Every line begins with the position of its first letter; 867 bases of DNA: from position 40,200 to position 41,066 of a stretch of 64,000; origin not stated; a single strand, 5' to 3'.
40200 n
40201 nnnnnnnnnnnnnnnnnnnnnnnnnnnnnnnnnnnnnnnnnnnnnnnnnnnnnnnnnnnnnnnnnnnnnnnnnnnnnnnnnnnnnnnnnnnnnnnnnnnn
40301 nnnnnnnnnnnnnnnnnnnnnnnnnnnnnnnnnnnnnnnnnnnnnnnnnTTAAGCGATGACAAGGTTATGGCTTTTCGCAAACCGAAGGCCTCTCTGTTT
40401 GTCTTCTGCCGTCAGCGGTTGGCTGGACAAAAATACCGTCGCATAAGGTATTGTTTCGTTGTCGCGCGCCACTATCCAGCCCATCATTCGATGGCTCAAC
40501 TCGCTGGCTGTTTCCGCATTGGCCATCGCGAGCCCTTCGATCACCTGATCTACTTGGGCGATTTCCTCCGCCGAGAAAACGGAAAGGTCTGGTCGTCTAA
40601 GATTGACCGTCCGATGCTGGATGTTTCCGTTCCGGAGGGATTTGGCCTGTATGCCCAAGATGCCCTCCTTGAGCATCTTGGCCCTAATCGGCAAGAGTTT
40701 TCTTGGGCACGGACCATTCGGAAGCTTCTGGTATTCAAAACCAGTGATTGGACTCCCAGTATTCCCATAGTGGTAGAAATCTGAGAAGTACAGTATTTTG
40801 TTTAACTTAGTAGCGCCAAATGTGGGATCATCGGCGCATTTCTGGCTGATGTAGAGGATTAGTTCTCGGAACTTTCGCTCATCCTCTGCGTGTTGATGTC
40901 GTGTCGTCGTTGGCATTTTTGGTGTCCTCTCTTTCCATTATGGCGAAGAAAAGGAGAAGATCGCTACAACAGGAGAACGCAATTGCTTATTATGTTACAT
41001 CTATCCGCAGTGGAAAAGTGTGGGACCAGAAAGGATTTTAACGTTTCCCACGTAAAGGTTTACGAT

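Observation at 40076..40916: Panacea (DUF4065) antitoxin-type gene overlapping an unrecognisable 101-aa ORF: candidate new toxin-antitoxin pair riding on an IS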

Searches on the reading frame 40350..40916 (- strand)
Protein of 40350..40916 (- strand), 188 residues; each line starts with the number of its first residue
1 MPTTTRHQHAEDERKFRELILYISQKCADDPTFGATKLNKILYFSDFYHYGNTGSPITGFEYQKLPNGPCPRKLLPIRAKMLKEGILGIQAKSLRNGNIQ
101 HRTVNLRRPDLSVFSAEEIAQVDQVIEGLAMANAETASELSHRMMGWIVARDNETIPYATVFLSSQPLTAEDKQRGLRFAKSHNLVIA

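Call 3: search_protein_families(library=pfam, proteins=[window:40350-40916:-], max_evalue=1)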
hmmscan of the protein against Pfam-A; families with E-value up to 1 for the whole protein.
window:40350-40916:- (188 aa): 1 family
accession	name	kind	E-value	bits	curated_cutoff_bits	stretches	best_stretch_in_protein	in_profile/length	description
PF13274.11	SocA_Panacea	-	1.8e-15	58.3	25.7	1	38-147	1-112/113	Antitoxin SocA-like, Panacea domain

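Call 4: search_protein_families(library=ncbifam, proteins=[window:40350-40916:-], max_evalue=1)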
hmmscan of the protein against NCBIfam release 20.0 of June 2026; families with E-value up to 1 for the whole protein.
window:40350-40916:- (188 aa): 1 family
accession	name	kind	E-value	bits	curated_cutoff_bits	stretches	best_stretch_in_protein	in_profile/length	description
NF005063.0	PRK06476.1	equivalog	0.019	14.5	254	1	130-186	32-90/258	pyrroline-5-carboxylate reductase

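Call 14: find_homologous_proteins(query=window:40350-40916:-, max_evalue=0.001)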
Query window:40350-40916:- (188 aa): 498 proteins with E <= 0.001 among 564 candidates; the best 120 are listed.
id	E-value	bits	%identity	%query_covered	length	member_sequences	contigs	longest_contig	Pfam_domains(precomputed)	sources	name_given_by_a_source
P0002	2.8e-121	419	100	100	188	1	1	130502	PF13274.12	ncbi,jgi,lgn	ncbi:MAG: type II toxin-antitoxin system antitoxin SocA domain-containing protein [Bryobacteraceae b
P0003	1.5e-72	261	69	93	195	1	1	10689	PF13274.12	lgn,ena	-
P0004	8.1e-72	258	64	95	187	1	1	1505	PF13274.12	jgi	jgi:hypothetical protein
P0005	3.4e-71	256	64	100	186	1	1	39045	PF13274.12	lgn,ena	-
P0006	5.9e-71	256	64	97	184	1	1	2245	PF13274.12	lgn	-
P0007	6.5e-71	255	68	90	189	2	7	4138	PF13274.12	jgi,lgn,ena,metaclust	metaclust:\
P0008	7.8e-70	252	63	96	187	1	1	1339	PF13274.12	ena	-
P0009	2.4e-69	250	67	88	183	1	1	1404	PF13274.12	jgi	jgi:Protein of unknown function (DUF4065)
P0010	3.3e-69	250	65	93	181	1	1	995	PF13274.12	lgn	-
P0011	3.9e-69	250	63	95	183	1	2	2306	PF13274.12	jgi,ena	jgi:hypothetical protein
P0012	1.2e-68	248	65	95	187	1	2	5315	PF13274.12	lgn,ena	-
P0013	2.0e-68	247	64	91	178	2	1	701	PF13274.12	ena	-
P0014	2.1e-68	247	65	94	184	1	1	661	PF13274.12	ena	-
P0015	2.5e-68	247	66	90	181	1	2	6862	PF13274.12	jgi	jgi:hypothetical protein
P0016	5.1e-68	246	64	94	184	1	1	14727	PF13274.12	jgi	jgi:hypothetical protein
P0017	2.6e-67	244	66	91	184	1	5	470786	PF13274.12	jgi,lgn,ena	jgi:hypothetical protein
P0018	4.0e-67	243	62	99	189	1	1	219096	PF13274.12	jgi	jgi:Protein of unknown function (DUF4065)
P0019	8.3e-67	242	65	93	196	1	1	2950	PF13274.12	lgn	-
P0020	1.0e-66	242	63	95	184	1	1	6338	PF13274.12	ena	-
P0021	1.1e-66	242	59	98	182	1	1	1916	PF13274.12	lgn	-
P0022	2.1e-66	241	62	93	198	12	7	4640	PF13274.12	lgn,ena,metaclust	metaclust:\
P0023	3.5e-66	240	61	98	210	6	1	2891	PF13274.12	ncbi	-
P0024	4.6e-66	240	63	96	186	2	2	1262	PF13274.12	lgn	-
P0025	4.7e-66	240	61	93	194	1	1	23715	PF13274.12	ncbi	-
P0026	7.6e-66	239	61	94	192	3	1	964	PF13274.12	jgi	jgi:hypothetical protein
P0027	8.3e-66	239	63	94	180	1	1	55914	PF13274.12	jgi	jgi:hypothetical protein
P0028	1.4e-65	238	60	98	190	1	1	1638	PF13274.12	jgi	jgi:hypothetical protein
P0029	2.3e-65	237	64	93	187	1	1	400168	PF13274.12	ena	-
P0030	2.4e-65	237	62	93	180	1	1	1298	PF13274.12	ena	-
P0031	3.6e-65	237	63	91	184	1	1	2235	PF13274.12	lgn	-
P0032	4.2e-65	236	62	93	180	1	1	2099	PF13274.12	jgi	jgi:Protein of unknown function (DUF4065)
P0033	4.8e-65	236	62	93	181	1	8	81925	PF13274.12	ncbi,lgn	-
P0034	7.3e-65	236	65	97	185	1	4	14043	PF13274.12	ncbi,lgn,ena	-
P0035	1.6e-64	235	61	93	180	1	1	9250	PF13274.12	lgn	-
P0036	1.8e-64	234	61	91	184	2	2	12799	PF13274.12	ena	-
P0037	1.8e-64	234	58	94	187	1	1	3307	PF13274.12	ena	-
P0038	2.3e-64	234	62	93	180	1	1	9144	PF13274.12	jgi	jgi:hypothetical protein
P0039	3.1e-64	234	62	93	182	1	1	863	PF13274.12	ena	-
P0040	4.0e-64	233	60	95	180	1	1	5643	PF13274.12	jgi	jgi:hypothetical protein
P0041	4.2e-64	233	62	93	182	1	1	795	PF13274.12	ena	-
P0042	4.2e-64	233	60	93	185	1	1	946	PF13274.12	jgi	jgi:hypothetical protein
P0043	4.9e-64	233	61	98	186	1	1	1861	PF13274.12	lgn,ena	-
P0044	6.0e-64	233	63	95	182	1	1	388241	PF13274.12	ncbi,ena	-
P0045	6.1e-64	233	60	94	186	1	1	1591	PF13274.12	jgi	jgi:hypothetical protein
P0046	7.3e-64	232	61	93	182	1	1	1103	PF13274.12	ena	-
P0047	7.5e-64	232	61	98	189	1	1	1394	PF13274.12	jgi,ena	-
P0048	1.1e-63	232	58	94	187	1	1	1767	PF13274.12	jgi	jgi:antitoxin SocA-like protein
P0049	1.3e-63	232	59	95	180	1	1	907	PF13274.12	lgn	-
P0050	1.5e-63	231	63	94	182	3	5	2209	PF13274.12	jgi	jgi:hypothetical protein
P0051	1.6e-63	231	62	90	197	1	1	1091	PF13274.12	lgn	-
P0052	2.3e-63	231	60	92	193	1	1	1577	PF13274.12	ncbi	-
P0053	2.6e-63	231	60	91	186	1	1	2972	PF13274.12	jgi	jgi:hypothetical protein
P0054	3.4e-63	230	66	88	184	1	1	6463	PF13274.12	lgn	-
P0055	4.8e-63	230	60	93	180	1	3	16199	PF13274.12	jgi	jgi:hypothetical protein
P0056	5.3e-63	230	59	97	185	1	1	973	PF13274.12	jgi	jgi:hypothetical protein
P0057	6.4e-63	229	61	90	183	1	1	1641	PF13274.12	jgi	-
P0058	6.7e-63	229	61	93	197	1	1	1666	PF13274.12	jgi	jgi:Antitoxin SocA-like, Panacea domain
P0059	8.9e-63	229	57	95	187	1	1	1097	PF13274.12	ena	-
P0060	9.1e-63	229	63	90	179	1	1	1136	PF13274.12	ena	-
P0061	9.3e-63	229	59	94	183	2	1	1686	PF13274.12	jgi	-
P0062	1.0e-62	229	61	94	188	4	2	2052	PF13274.12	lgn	-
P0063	1.2e-62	228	59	93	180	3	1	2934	PF13274.12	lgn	-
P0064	1.3e-62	228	63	90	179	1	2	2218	PF13274.12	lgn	-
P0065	3.3e-62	227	61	94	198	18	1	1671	PF13274.12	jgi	jgi:hypothetical protein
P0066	3.4e-62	227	60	94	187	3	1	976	PF13274.12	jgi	-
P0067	3.6e-62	227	63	88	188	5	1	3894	PF13274.12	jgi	jgi:hypothetical protein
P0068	4.3e-62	227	59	94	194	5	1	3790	PF13274.12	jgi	jgi:hypothetical protein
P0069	4.4e-62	227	56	99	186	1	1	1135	PF13274.12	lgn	-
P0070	4.7e-62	227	59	95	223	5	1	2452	PF13274.12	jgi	-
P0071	5.1e-62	226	60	93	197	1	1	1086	PF13274.12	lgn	-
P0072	6.8e-62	226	60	95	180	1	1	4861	PF13274.12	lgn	-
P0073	6.9e-62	226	60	96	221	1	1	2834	PF13274.12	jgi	jgi:hypothetical protein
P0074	7.3e-62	226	61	94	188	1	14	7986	PF13274.12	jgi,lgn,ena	jgi:hypothetical protein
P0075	8.6e-62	226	57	94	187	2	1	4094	PF13274.12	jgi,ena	jgi:hypothetical protein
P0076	1.0e-61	225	64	88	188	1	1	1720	PF13274.12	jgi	jgi:hypothetical protein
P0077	1.1e-61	225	63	88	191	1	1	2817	PF13274.12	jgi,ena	jgi:hypothetical protein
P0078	1.3e-61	225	60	93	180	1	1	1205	PF13274.12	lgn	-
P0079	1.4e-61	225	59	95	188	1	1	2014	PF13274.12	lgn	-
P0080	1.5e-61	225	57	96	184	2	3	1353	PF13274.12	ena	-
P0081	1.6e-61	225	58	94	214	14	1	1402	PF13274.12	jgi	-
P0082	1.6e-61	225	61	92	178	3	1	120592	PF13274.12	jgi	jgi:hypothetical protein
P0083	1.7e-61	225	64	88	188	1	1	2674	PF13274.12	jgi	jgi:hypothetical protein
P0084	1.9e-61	225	56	94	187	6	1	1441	PF13274.12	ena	-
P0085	2.3e-61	224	63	88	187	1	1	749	PF13274.12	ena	-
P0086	2.3e-61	224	60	95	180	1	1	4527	PF13274.12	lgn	-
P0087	2.6e-61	224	57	95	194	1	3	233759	PF13274.12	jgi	jgi:hypothetical protein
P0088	4.0e-61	224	56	99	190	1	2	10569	PF13274.12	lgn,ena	-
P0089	4.0e-61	223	61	94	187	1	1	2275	PF13274.12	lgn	-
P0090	5.1e-61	223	60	94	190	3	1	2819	PF13274.12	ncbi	-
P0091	5.2e-61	223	63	88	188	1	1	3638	PF13274.12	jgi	jgi:hypothetical protein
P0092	5.3e-61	223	59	94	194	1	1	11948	PF13274.12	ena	-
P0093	5.5e-61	223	56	99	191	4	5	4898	PF13274.12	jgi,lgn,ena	jgi:hypothetical protein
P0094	5.5e-61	223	60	94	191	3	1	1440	PF13274.12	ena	-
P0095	5.6e-61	223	57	93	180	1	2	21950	PF13274.12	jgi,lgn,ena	-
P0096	6.3e-61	223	62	93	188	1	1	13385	PF13274.12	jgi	jgi:hypothetical protein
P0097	6.4e-61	223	58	94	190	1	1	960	PF13274.12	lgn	-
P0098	7.5e-61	223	58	94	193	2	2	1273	PF13274.12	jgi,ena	jgi:hypothetical protein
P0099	8.5e-61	222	58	91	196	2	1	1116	PF13274.12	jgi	-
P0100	1.0e-60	222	57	94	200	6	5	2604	PF13274.12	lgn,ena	-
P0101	1.1e-60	222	62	90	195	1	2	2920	PF13274.12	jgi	jgi:hypothetical protein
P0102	1.1e-60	222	55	99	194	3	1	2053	PF13274.12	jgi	jgi:hypothetical protein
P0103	1.3e-60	222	62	89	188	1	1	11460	PF13274.12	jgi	jgi:hypothetical protein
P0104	1.3e-60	222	58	94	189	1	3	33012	PF13274.12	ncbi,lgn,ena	-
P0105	1.3e-60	222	55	95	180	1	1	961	PF13274.12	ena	-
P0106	1.4e-60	222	61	92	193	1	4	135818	PF13274.12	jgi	jgi:hypothetical protein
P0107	1.4e-60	222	59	94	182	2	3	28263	PF13274.12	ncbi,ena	ncbi:MAG: Panacea domain-containing protein [Terriglobia bacterium]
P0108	1.6e-60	222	61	92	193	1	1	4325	PF13274.12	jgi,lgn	-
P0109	1.7e-60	221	63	88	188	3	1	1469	PF13274.12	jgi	jgi:hypothetical protein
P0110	1.7e-60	221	58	96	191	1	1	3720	PF13274.12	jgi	jgi:Protein of unknown function (DUF4065)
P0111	1.9e-60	221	62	90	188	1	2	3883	PF13274.12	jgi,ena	-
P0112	2.6e-60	221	62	90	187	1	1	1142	PF13274.12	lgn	-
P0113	2.6e-60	221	62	89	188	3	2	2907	PF13274.12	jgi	jgi:Protein of unknown function (DUF4065)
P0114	4.9e-60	220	60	91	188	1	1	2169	PF13274.12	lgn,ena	-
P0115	8.1e-60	219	60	90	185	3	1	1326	PF13274.12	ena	-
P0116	1.1e-59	219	58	97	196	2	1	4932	PF13274.12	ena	-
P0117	1.7e-59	218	61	88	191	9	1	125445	PF13274.12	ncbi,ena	-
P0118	2.6e-59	218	61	93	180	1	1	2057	PF13274.12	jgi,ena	-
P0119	5.8e-59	216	57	95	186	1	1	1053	PF13274.12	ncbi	-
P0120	7.5e-59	216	60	94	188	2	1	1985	PF13274.12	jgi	jgi:hypothetical protein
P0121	1.1e-58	216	63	88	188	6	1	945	PF13274.12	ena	-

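Call 15: find_encoding_contigs(protein=P0002, flank=6000, max_places=6)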
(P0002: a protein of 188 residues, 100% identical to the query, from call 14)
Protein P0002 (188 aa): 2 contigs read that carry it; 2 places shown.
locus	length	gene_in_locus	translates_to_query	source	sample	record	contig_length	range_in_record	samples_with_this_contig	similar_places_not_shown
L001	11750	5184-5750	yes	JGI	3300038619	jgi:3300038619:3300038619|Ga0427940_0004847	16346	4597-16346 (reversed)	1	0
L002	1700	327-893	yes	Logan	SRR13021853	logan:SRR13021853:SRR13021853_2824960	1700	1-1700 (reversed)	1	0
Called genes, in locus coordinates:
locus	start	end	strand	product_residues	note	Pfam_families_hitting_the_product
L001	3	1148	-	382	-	?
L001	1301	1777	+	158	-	PF01668:SmpB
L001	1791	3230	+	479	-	PF02789:Peptidase_M17_N, PF00883:Peptidase_M17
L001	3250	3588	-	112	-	-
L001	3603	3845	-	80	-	-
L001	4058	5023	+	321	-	PF12760:Zn_ribbon_IS1595 (weak), PF12762:DDE_Tnp_IS1595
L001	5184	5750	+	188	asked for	PF13274:SocA_Panacea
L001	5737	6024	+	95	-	-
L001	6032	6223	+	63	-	-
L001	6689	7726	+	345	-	PF03706:LPG_synthase_TM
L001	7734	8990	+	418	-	PF00483:NTP_transferase, PF24894:Hexapep_GlmU, PF25084:LbH_EIF2B, PF25247:LbH_GLGC (faint), PF25087:GMPPB_C (weak)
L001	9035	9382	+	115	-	PF00111:Fer2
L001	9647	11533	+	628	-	PF01566:Nramp, PF00582:Usp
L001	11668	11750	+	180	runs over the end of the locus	-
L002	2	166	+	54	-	?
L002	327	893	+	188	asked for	PF13274:SocA_Panacea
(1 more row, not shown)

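Call 16: find_encoding_contigs(protein=P0003, flank=4000, max_places=4)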
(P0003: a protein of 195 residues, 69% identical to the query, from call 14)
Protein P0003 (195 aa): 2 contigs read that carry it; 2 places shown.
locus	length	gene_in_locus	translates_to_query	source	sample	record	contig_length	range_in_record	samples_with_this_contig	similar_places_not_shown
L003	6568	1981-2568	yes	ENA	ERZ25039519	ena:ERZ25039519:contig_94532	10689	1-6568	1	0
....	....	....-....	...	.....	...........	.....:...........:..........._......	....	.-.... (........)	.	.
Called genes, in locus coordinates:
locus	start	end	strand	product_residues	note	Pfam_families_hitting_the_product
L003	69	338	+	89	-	-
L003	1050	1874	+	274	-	PF03400:DDE_Tnp_IS1 (faint)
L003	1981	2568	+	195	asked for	PF13274:SocA_Panacea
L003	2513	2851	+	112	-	-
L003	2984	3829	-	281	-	PF13489:Methyltransf_23, PF01209:Ubie_methyltran, PF05175:MTS (weak), PF13649:Methyltransf_25, PF13847:Methyltransf_31, PF08241:Methyltransf_11, PF08242:Methyltransf_12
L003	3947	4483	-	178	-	-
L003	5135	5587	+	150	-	PF01797:Y1_Tnp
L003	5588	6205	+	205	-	-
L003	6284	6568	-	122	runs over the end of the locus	PF07238:PilZ (weak)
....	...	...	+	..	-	-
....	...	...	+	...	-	-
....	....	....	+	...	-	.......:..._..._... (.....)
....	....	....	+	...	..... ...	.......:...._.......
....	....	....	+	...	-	-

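Call 17: find_encoding_contigs(protein=P0005, flank=4000, max_places=4)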
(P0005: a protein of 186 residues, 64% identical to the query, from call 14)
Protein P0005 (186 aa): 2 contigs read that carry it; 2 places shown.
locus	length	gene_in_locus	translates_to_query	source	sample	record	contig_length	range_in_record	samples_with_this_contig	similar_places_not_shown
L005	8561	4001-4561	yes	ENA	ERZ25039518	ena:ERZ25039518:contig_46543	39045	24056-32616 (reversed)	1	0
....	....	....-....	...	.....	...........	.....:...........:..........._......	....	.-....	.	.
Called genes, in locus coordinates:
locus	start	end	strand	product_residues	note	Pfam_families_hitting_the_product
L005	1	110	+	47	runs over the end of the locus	-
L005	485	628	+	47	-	-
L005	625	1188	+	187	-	-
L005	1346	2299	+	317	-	PF12760:Zn_ribbon_IS1595, PF12762:DDE_Tnp_IS1595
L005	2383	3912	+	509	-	PF01555:N6_N4_Mtase, PF22722:NA-iREase1 (faint)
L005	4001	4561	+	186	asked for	PF13274:SocA_Panacea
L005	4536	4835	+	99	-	-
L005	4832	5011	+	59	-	-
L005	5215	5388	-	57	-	-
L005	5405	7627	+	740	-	PF16510:P22_portal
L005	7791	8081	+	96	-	-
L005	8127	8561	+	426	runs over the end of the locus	-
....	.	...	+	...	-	?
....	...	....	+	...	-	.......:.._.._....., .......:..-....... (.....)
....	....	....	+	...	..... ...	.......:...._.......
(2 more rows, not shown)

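Call 31: find_related_loci(query=A5, collection=genome_contigs, flank=5000)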
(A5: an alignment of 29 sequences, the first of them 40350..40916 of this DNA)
Query A5 (188 aa) in genome_contigs; peptide patterns used: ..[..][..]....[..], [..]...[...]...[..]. (x = any residue, [..] = any of these).
244 stretches matched a pattern; 209 encode a relative of the query (tblastn E <= 1e-3); the best 80 are kept; 80 distinct loci.
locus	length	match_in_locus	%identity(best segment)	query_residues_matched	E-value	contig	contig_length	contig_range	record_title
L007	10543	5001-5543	63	6-186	9e-74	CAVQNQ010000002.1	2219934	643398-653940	MAG: Terriglobia bacterium isolate MFD01231.bin.1.11 genome assembly, contig: contig_13989, whole genome shotgun sequenc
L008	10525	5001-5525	62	11-185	8e-74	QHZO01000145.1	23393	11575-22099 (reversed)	MAG: Acidobacteria bacterium isolate gp13 AA73 14_0903_13_30cm_scaffold_2187264_curated, whole genome shotgun sequence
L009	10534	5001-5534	63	11-188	4e-72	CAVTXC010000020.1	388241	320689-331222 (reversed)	MAG: Bryobacterales bacterium isolate MFD09671.bin.2.10 genome assembly, contig: contig_97793, whole genome shotgun sequ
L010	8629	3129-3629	64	11-177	3e-71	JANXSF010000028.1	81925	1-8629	MAG: Acidobacteria bacterium isolate 336R_metabat_83 336R_k141_2276579, whole genome shotgun sequence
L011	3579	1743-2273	57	11-187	5e-69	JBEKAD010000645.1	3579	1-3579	MAG: Terriglobia bacterium isolate SPRUCE 104 SPRUCE_104_645, whole genome shotgun sequence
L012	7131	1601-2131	57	10-186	3e-68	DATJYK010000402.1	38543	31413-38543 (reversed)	MAG TPA_asm: Terriglobia bacterium isolate SMAG_U15150 k141_181364, whole genome shotgun sequence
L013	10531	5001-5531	60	11-187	1e-61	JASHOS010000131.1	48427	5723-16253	MAG: Terriglobia bacterium isolate JOPF029 JOPF_N10C_contig_68513, whole genome shotgun sequence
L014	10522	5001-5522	55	12-185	1e-61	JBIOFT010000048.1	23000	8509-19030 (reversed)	MAG: Terriglobales bacterium isolate GcC11-4 k141_1603788_length_23000_cov_25.0000, whole genome shotgun sequence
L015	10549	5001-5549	53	1-183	2e-60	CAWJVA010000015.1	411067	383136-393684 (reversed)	MAG: uncultured Acidobacteriaceae bacterium isolate MFD09603.bin.2.98 genome assembly, contig: contig_63589, whole genom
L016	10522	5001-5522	55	12-185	2e-60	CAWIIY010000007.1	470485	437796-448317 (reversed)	MAG: uncultured Acidobacteriaceae bacterium isolate MFD05512.bin.1.165 genome assembly, contig: contig_25969, whole geno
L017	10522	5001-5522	54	12-185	1e-59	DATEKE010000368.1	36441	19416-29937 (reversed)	MAG TPA_asm: Terriglobales bacterium isolate SMAG_U8882 k141_866577, whole genome shotgun sequence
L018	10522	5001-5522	52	12-183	4e-59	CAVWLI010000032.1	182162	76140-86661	MAG: uncultured Acidobacteriota bacterium isolate MFD09286.bin.2.109 genome assembly, contig: contig_54206, whole genome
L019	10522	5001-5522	53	12-185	2e-58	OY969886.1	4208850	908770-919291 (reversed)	MAG: uncultured Acidobacteriota bacterium isolate MFD10007.bin.c.1 genome assembly, chromosome: 1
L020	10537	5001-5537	51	8-186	3e-58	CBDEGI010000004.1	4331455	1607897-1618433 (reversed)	MAG: Bryobacterales bacterium isolate 10a21c94-7eb8-427e-b2a2-b5379825a615 genome assembly, contig: contig_4, whole geno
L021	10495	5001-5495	54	12-176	1e-56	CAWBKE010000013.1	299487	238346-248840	MAG: uncultured Acidobacteriaceae bacterium isolate MFD03044.bin.1.102 genome assembly, contig: contig_35509, whole geno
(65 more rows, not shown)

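Call 49: search_dna_similar(query=window:40350-40916:-, collection=plasmids, mode=protein, max_evalue=1e-10, max_rows=30)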
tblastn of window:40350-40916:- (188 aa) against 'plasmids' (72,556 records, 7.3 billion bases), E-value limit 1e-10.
Records with a match: 1; places in all: 1; records where one place covers at least 80% of the query: 0.
Best place of each record, by identity: <60% 1.
By first word of the organism name: Fibrella 1.
By predicted mobility (MOB-suite, as given by PLSDB): non-mobilizable 1.
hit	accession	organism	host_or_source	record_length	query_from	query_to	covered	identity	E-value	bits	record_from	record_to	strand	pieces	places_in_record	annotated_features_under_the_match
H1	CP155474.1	Fibrella sp. ES10-3-2-2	single cell,soil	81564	15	148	71%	28.9%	2e-11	69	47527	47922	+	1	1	type II TA system antitoxin MqsA family protein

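Call 58: search_dna_similar(query=window:40350-40916:-, collection=plasmids, mode=protein, max_evalue=0.01, max_rows=60)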
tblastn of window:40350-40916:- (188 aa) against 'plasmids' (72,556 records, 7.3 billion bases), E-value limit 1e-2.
Records with a match: 14; places in all: 14; records where one place covers at least 80% of the query: 2.
Best place of each record, by identity: <60% 14.
By first word of the organism name: Clostridium 5; Sinorhizobium 3; Bacteroides 2; Tenacibaculum 2; Candidatus 1; Fibrella 1.
By predicted mobility (MOB-suite, as given by PLSDB): non-mobilizable 14.
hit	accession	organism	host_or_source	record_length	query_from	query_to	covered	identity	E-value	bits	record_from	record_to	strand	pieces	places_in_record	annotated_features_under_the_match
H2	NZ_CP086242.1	Clostridium estertheticum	single colony,bovine feces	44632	8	158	80%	27.9%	5e-7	56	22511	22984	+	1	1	type II TA system antitoxin MqsA family protein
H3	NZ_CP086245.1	Clostridium estertheticum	single colony,bovine feces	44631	8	158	80%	27.9%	5e-7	56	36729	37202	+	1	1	type II TA system antitoxin MqsA family protein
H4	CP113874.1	Candidatus Megaera polyxenophila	Euplotes woodruffi,mixed host and ...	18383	5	147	76%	27.8%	4e-3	44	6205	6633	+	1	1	Putative SocA family antitoxin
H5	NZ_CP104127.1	Sinorhizobium sp. M103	Phaseolus vulgaris,cell ...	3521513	12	158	78%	26.8%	3e-6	54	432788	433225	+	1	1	none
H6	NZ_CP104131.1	Sinorhizobium sp. K101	Phaseolus vulgaris,cell ...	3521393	12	158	78%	26.8%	3e-6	54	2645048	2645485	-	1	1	none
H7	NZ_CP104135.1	Sinorhizobium sp. C101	Phaseolus vulgaris,cell ...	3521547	12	158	78%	26.8%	3e-6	54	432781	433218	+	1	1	none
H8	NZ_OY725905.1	Bacteroides finegoldii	-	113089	36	162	68%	30.8%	2e-9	63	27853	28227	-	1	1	type II toxin-antitoxin system antitoxin SocA domain-containing ...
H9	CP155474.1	Fibrella sp. ES10-3-2-2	single cell,soil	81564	15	148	71%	28.9%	2e-11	69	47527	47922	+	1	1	type II TA system antitoxin MqsA family protein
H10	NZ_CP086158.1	Clostridium tagluense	single colony,Lamb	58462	19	158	74%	26.9%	6e-7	56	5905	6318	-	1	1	type II TA system antitoxin MqsA family protein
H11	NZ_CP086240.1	Clostridium estertheticum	single colony,bovine feces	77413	19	158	74%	26.9%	1e-6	55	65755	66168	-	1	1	Panacea domain-containing protein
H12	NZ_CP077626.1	Clostridium estertheticum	single colony,bovine feces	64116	19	158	74%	26.9%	2e-6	54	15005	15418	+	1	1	type II TA system antitoxin MqsA family protein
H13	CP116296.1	Tenacibaculum finnmarkense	Atlantic salmon (Salmo salar ...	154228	15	154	74%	26.8%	6e-9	62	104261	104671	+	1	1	DUF4065 domain-containing protein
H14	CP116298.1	Tenacibaculum finnmarkense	Atlantic salmon (Salmo salar ...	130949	15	154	74%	26.8%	6e-9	62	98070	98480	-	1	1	DUF4065 domain-containing protein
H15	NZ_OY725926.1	Bacteroides finegoldii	-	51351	15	125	59%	28.1%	2e-3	45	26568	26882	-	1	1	Panacea domain-containing protein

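Call 59: get_annotated_region(hit=H8, flank=1500)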
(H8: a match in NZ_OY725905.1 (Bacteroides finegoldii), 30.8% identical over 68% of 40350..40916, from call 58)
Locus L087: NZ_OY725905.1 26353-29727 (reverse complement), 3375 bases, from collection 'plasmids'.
description: Bacteroides finegoldii strain Bacteroides finegoldii TSDC17.2-1.1 plasmid 3, complete sequence
organism: Bacteroides finegoldii (NCBI taxid 338188)
taxonomy: Bacteria; Bacteroidota; Bacteroidia; Bacteroidales; Bacteroidaceae; Bacteroides; Bacteroides finegoldii
host: -; source: -; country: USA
typing (MOB-suite, as given by PLSDB): non-mobilizable
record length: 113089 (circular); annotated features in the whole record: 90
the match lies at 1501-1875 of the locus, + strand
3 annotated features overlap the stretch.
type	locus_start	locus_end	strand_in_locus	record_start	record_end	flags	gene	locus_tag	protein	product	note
CDS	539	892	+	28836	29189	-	-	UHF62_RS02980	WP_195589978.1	type II toxin-antitoxin system MqsR family toxin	-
CDS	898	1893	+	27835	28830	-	-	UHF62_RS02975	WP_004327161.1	type II toxin-antitoxin system antitoxin SocA domain-containing protein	-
CDS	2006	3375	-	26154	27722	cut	-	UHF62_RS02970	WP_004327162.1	N-6 DNA methylase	GO:0006306 - DNA methylation [Evidence IEA]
